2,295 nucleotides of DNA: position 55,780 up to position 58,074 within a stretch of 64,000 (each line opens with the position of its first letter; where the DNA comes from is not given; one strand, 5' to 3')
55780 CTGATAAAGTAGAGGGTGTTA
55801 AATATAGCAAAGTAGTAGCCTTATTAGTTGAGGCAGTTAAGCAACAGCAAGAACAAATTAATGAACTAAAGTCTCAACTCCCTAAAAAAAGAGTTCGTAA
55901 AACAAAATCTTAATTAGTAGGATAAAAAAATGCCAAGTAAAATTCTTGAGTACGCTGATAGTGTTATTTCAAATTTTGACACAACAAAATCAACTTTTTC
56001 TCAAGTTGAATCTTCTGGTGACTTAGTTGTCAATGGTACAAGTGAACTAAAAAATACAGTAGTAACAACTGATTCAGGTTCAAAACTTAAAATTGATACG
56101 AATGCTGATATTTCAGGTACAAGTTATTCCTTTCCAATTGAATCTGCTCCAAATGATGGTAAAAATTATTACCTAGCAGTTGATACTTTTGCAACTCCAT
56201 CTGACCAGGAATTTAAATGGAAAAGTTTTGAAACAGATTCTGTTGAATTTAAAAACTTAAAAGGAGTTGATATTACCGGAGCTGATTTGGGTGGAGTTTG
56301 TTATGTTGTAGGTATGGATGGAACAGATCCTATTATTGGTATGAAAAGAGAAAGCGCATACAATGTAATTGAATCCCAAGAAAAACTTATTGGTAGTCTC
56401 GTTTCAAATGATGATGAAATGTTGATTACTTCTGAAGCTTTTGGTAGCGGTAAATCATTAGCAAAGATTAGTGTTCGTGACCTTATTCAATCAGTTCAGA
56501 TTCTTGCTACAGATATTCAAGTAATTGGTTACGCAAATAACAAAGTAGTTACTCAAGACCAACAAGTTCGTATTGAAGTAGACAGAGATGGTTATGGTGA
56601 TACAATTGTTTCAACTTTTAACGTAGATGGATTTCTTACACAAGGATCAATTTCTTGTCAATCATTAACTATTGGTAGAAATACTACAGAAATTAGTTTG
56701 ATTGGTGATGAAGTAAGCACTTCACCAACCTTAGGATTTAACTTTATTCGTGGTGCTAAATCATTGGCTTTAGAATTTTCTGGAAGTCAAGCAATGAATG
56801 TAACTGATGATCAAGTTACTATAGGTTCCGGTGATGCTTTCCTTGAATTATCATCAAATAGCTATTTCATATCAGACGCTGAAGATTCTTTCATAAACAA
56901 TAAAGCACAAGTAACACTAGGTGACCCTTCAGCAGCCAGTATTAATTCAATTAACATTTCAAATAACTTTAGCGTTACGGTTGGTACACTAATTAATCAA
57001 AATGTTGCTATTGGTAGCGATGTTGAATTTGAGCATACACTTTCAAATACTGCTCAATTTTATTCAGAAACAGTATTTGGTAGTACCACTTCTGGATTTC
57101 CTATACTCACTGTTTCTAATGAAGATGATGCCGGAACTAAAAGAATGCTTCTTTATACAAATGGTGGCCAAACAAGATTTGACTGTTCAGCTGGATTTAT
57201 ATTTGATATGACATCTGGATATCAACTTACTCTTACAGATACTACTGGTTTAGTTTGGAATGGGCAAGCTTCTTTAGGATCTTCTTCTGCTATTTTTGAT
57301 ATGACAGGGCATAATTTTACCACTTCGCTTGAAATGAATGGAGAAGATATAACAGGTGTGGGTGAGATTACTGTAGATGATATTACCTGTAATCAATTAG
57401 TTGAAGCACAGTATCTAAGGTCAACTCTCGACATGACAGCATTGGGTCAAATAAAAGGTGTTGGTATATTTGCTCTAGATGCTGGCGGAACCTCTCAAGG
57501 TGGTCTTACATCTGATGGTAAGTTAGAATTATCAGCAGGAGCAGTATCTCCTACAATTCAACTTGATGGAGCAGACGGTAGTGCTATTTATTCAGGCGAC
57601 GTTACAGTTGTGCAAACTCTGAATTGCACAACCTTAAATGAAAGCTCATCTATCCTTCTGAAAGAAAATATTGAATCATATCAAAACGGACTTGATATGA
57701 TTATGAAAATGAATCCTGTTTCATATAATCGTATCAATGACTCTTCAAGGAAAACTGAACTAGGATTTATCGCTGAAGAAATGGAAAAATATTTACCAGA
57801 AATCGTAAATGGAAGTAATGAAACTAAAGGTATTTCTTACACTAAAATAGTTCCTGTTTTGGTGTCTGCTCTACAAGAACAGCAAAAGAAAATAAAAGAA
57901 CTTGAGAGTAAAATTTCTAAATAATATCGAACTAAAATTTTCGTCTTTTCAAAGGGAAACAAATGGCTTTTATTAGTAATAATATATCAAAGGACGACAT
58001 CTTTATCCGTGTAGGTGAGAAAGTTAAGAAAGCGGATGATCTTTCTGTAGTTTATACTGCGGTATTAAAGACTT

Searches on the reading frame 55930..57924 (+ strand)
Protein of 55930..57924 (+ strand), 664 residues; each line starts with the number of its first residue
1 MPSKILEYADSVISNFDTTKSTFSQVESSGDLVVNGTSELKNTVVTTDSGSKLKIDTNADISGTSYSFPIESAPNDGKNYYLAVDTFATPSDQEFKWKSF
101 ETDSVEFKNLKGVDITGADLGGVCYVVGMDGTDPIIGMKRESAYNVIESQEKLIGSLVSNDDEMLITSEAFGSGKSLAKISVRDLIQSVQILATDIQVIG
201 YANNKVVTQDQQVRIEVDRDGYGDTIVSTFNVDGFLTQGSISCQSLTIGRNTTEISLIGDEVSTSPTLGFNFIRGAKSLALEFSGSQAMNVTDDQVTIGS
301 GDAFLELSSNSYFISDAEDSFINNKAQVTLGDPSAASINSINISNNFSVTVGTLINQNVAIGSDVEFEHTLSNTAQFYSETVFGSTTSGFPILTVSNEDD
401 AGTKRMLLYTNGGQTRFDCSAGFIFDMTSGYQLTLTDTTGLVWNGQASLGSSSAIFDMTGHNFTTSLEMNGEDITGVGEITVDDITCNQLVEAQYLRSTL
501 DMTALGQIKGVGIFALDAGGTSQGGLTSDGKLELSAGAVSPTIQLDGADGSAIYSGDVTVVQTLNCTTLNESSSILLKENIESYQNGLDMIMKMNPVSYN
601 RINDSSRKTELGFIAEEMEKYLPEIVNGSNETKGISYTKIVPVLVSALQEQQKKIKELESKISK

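Call 3: search_protein_families(library=pfam, proteins=[window:55930-57924:+], max_evalue=0.01)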
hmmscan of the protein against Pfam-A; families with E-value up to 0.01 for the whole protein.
window:55930-57924:+ (664 aa): 1 family
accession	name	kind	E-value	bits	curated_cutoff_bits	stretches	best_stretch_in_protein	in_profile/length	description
PF13884.11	Peptidase_S74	-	5.9e-11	42.9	22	1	573-626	1-57/58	Chaperone of endosialidase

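Call 4: search_protein_families(library=phrogs, proteins=[window:55930-57924:+], max_evalue=0.001)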
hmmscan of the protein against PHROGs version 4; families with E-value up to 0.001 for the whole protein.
window:55930-57924:+ (664 aa): 19 families
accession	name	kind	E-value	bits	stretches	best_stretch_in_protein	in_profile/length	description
phrog_5668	-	tail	4.5e-20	72.1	1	552-663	1438-1559/1567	tail fiber protein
phrog_1699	-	tail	3.4e-18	66.6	1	527-663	846-992/1000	long tail fiber protein distal subunit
phrog_1980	-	tail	9.7e-15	55.8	1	334-663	155-431/449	tail fiber protein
phrog_8215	-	tail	4e-11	43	1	18-662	459-996/1000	baseplate wedge initiator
phrog_33119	-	tail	5e-11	42.9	1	548-664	528-636/643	long tail fiber protein distal subunit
phrog_6578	-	tail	6.9e-11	41.7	1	559-635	1066-1140/1210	tail fiber protein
phrog_9942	-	tail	3.2e-10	39.7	1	361-663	783-1042/1178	tail fiber protein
phrog_21722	-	tail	4.3e-10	39.8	1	572-664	479-570/576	long tail fiber protein distal subunit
phrog_5481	-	tail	5.2e-10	39.4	1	563-663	906-1021/1043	tail fiber protein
phrog_28992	-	unknown function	5.9e-10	39.8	1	547-658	225-332/343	-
phrog_18186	-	tail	1.3e-09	38.3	1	522-663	440-575/582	baseplate wedge subunit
phrog_7841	-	unknown function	2.4e-09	37.7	1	571-662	393-488/489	-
phrog_14572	-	tail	3.2e-09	37.3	1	563-663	355-471/484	tail fiber protein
phrog_1330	-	tail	3.4e-09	36.2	1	336-662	1048-1347/1361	tail protein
phrog_3484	-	tail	4.9e-07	29.5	1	364-663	548-809/818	tail fiber protein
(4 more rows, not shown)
